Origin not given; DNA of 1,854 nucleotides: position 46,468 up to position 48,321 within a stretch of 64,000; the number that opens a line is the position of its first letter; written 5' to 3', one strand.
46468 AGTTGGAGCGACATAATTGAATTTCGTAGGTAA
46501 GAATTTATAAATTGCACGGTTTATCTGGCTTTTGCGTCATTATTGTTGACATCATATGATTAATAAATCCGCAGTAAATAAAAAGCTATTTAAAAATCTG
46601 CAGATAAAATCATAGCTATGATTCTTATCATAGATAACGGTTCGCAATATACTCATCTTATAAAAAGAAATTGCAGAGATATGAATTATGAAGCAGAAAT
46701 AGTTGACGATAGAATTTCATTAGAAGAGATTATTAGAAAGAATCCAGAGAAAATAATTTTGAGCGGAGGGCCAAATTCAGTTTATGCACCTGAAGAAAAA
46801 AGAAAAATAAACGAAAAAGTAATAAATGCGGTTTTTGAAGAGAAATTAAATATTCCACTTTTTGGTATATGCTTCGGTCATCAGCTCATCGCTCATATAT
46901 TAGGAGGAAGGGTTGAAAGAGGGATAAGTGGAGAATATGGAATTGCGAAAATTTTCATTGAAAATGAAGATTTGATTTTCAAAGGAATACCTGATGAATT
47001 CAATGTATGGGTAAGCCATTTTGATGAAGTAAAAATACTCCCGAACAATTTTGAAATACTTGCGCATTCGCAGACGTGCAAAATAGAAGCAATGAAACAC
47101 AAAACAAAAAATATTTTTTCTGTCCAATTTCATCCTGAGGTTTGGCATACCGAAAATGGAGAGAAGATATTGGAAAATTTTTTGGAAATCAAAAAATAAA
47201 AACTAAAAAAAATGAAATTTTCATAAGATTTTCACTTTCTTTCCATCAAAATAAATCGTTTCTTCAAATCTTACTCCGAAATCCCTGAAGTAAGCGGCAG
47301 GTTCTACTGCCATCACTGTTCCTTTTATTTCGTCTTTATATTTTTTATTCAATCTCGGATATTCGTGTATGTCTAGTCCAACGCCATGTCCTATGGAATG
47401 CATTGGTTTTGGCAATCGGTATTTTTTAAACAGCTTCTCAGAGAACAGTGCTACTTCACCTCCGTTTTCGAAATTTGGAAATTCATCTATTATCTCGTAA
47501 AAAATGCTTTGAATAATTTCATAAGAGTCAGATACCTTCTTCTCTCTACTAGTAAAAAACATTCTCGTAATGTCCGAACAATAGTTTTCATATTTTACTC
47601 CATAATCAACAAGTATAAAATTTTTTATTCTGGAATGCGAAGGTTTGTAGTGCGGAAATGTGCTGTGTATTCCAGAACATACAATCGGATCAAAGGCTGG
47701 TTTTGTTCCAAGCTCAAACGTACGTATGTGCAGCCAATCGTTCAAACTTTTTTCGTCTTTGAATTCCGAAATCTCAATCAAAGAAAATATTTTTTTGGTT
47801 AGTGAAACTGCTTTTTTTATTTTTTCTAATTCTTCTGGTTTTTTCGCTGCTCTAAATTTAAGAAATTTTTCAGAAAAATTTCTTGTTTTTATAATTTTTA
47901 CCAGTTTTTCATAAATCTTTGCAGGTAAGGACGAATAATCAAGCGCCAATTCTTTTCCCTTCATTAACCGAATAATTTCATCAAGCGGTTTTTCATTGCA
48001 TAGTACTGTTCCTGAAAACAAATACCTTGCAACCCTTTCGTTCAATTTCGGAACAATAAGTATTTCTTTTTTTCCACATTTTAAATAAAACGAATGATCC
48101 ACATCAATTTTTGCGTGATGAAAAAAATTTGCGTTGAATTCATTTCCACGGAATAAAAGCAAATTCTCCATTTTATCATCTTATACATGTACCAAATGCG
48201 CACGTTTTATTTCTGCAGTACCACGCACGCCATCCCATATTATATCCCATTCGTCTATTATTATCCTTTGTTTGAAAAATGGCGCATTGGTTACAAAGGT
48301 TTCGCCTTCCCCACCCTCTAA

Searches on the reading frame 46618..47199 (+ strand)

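Call 46: search_protein_families(library=pfam, proteins=[window:46618-47199:+], max_evalue=0.0001)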
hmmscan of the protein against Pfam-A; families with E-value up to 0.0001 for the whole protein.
window:46618-47199:+ (193 aa): 2 families
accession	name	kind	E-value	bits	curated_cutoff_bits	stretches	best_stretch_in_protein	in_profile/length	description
PF00117.34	GATase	-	3.2e-47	161.1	22.8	1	3-189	1-187/190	Glutamine amidotransferase class-I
PF07722.19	Peptidase_C26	-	1.5e-12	48.2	20.5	1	68-174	97-219/219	Peptidase C26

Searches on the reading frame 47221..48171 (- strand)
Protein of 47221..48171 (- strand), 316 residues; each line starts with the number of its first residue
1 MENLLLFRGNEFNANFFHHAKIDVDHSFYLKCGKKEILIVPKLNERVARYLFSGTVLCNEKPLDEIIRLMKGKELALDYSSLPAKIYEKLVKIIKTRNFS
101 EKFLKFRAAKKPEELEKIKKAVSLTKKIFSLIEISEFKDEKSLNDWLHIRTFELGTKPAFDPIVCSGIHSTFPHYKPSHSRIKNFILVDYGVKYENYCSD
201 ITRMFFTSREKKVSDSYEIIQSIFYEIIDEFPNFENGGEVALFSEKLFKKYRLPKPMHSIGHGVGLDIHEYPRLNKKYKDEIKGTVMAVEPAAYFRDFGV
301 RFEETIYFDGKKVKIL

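Call 46: search_protein_families(library=pfam, proteins=[window:47221-48171:-], max_evalue=0.0001)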
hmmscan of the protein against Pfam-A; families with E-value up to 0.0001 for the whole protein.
window:47221-48171:- (316 aa): 1 family
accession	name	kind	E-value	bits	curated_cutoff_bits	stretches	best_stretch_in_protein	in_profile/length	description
PF00557.29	Peptidase_M24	-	7.6e-35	121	23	1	116-307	1-205/208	Metallopeptidase family M24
